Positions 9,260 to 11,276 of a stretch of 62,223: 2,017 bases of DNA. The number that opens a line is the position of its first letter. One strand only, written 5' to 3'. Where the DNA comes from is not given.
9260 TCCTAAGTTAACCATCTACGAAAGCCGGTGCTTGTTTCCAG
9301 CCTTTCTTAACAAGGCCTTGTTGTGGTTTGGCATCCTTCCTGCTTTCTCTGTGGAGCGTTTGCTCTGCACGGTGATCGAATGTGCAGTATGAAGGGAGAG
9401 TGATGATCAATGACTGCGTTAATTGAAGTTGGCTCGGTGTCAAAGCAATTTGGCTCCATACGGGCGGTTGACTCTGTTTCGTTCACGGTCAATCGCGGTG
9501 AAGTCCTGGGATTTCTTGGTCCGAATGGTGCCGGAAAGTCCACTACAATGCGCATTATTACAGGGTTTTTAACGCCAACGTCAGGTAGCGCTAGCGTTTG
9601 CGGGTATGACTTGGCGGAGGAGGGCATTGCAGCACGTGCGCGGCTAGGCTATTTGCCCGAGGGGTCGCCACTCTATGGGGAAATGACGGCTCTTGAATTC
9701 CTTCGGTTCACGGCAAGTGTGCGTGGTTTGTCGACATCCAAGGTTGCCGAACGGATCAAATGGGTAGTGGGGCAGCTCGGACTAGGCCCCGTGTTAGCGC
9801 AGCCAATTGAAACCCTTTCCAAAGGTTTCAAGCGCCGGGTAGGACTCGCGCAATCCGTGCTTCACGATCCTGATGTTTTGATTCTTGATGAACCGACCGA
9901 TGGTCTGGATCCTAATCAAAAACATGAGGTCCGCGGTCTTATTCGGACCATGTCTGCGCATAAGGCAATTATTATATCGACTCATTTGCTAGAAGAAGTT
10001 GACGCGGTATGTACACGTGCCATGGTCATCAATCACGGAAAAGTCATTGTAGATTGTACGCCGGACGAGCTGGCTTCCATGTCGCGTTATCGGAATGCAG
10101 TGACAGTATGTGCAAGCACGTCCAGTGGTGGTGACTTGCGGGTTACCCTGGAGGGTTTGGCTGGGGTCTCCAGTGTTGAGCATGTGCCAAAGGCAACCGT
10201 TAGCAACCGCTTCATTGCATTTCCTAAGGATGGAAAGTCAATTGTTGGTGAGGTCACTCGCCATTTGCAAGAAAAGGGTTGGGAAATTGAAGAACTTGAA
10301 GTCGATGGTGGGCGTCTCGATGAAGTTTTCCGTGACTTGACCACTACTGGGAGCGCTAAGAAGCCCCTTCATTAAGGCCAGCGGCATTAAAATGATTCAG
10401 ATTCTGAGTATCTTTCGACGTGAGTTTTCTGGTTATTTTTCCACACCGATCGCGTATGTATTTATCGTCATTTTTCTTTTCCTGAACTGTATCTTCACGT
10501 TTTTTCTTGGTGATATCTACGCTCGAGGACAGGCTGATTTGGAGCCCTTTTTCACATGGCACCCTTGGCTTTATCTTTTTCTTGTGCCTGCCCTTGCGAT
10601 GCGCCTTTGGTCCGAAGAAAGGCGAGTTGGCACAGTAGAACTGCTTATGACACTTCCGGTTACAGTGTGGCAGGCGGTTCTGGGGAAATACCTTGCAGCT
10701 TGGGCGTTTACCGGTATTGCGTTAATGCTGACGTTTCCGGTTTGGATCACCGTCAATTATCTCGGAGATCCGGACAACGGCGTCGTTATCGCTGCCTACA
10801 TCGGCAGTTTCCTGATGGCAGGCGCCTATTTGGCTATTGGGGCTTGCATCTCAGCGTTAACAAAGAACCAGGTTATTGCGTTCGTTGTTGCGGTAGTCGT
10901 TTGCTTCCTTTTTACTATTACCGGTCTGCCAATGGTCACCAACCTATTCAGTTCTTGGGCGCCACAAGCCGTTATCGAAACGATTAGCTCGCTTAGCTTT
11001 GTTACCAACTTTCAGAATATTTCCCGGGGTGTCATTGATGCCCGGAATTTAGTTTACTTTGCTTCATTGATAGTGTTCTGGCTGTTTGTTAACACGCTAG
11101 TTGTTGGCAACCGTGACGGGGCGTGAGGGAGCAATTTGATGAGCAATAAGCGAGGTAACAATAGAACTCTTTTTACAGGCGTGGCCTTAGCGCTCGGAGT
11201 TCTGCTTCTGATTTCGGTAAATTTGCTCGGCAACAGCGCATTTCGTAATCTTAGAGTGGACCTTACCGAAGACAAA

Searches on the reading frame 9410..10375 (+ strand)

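Call 7: search_protein_families(library=pfam, proteins=[window:9410-10375:+], max_evalue=0.001)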
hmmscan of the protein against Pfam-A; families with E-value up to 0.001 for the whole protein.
window:9410-10375:+ (321 aa): 2 families
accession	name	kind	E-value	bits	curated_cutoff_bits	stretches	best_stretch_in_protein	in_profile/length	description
PF00005.33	ABC_tran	-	8.4e-30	104.6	25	1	21-163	2-136/137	ABC transporter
PF13304.12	AAA_21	-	5e-11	43.6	27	1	131-198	233-304/304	AAA domain, putative AbiEii toxin, Type IV TA system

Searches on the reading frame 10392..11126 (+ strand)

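Call 7: search_protein_families(library=pfam, proteins=[window:10392-11126:+], max_evalue=0.001)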
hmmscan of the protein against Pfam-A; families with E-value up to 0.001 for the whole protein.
window:10392-11126:+ (244 aa): 4 families
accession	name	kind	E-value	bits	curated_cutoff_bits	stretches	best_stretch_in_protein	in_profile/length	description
PF12698.13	ABC2_membrane_3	-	3.7e-11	43.1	31.6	1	61-232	172-343/347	ABC-2 family transporter protein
PF12679.13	ABC2_membrane_2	-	1.4e-10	41.3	27.2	1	68-218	85-246/283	ABC-2 family transporter protein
PF13346.12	ABC2_membrane_5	-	4.1e-06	26.9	25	1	33-184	18-165/205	ABC-2 family transporter protein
PF12730.13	ABC2_membrane_4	-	0.00014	22.4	27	1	24-172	18-177/179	ABC-2 family transporter protein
